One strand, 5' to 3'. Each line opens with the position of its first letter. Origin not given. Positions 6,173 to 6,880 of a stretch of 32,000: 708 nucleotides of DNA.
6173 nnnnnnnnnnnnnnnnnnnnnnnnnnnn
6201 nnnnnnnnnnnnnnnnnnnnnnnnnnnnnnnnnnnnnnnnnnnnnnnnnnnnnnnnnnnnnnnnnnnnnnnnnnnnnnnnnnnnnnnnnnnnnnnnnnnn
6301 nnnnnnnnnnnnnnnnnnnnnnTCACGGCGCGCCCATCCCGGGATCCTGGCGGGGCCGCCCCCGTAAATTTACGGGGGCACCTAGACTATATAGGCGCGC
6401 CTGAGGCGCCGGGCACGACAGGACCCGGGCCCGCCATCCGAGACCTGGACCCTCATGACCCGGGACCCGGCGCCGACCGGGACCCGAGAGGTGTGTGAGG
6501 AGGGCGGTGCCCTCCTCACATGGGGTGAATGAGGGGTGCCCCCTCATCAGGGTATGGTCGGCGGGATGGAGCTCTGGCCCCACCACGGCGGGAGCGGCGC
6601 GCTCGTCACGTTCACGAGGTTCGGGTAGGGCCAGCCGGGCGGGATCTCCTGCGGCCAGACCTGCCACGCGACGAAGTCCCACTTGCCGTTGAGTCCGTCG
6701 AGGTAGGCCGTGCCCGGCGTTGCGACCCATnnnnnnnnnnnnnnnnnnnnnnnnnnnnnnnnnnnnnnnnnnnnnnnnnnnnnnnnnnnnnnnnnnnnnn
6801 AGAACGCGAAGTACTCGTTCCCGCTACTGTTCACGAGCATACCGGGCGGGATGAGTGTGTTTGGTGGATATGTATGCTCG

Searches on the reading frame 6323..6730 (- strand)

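Call 100: search_protein_families(library=pfam, proteins=[window:6323-6730:-], max_evalue=0.1)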
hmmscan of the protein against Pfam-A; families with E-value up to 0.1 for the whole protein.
window:6323-6730:- (135 aa): 1 family
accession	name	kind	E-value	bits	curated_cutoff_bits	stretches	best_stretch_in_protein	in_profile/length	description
PF00297.29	Ribosomal_L3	-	0.088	12.2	22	1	7-35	239-265/369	Ribosomal protein L3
